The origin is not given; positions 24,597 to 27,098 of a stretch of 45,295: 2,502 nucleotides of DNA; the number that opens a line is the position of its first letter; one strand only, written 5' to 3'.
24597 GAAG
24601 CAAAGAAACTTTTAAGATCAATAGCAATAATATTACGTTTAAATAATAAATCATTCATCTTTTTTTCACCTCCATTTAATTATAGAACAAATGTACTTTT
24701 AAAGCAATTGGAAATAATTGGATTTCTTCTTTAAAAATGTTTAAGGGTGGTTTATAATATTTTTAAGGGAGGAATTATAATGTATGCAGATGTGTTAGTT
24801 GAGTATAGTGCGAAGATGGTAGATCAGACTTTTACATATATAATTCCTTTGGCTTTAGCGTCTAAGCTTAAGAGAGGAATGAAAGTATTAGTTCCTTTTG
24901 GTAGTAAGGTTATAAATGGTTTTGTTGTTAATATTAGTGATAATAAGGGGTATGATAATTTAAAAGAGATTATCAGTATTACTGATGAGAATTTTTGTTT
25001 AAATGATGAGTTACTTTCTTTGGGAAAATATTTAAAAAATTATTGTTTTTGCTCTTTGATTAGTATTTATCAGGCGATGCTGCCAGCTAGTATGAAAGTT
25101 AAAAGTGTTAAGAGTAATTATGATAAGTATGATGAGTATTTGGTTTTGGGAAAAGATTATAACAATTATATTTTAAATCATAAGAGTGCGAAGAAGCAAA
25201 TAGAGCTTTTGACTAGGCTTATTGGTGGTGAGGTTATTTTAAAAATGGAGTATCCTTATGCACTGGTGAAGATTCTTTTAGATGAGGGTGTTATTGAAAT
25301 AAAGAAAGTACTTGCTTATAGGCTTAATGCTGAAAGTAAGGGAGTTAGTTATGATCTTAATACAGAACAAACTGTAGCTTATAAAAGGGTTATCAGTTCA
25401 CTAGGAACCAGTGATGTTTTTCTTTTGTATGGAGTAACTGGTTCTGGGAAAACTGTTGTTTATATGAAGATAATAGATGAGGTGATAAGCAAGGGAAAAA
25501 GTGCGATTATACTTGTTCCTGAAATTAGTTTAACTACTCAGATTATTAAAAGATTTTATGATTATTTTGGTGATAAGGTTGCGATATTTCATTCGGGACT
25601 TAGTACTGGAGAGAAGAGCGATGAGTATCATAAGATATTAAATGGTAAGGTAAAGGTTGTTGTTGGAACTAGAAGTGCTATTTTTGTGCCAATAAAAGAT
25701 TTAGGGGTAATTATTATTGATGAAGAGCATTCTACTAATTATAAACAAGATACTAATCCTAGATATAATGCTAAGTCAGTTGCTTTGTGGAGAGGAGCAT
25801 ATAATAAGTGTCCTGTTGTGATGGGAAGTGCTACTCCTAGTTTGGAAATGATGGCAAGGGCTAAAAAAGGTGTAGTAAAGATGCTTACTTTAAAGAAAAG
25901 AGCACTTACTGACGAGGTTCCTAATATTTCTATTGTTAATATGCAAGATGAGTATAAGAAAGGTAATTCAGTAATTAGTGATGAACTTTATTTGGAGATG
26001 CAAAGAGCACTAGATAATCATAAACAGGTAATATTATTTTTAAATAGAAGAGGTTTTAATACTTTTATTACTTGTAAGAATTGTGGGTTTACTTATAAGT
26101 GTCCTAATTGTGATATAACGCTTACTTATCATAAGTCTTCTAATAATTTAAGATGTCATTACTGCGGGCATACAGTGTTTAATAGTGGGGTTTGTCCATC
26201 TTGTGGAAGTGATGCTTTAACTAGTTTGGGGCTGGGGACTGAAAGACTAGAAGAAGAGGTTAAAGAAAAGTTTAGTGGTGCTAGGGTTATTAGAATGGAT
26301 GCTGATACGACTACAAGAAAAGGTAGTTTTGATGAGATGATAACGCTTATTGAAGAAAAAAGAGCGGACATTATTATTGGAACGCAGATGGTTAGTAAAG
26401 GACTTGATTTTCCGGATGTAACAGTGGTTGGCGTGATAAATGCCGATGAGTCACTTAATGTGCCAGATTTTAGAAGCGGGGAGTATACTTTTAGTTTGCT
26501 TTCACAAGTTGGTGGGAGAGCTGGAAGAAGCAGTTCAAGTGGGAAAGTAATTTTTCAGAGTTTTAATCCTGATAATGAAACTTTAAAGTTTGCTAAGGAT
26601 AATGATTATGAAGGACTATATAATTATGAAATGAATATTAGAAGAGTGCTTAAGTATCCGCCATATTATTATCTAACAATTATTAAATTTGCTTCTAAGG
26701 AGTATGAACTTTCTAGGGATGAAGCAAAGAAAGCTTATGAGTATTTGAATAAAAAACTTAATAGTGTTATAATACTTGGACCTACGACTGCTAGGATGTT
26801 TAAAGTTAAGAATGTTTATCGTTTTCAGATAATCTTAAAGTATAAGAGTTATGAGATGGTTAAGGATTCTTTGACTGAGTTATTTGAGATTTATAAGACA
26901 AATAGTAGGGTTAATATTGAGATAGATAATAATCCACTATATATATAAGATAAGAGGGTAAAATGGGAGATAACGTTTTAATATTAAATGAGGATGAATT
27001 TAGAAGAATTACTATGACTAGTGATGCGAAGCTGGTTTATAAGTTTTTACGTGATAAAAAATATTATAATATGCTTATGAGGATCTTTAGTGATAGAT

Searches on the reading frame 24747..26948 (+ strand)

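Call 70: search_protein_families(library=pfam, proteins=[window:24747-26948:+], max_evalue=0.001)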
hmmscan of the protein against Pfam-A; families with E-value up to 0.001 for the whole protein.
window:24747-26948:+ (733 aa): 7 families
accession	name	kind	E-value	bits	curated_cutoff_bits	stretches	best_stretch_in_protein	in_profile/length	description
PF17764.6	PriA_3primeBD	-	3.1e-21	75.4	22.7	1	16-113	2-96/96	3'DNA-binding domain (3'BD)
PF00270.35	DEAD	-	1.2e-18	67.8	26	1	215-365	7-161/167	DEAD/DEAH box helicase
PF04851.21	ResIII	-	3e-18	66.7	22.5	1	202-365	2-163/164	Type III restriction enzyme, res subunit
PF18074.6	PriA_C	-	1.4e-17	64.7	26.9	1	639-730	1-95/95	Primosomal protein N C-terminal domain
PF18319.7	Zn_ribbon_PriA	-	1.4e-12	47.8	26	1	452-476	1-25/27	PriA DNA helicase Cys-rich region (CRR) domain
PF00271.37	Helicase_C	-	6.3e-12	46.2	23.5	1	499-595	26-109/110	Helicase conserved C-terminal domain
PF20720.3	nSTAND3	-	0.0007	19.8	27.2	0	208-277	3-78/155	Novel STAND NTPase 3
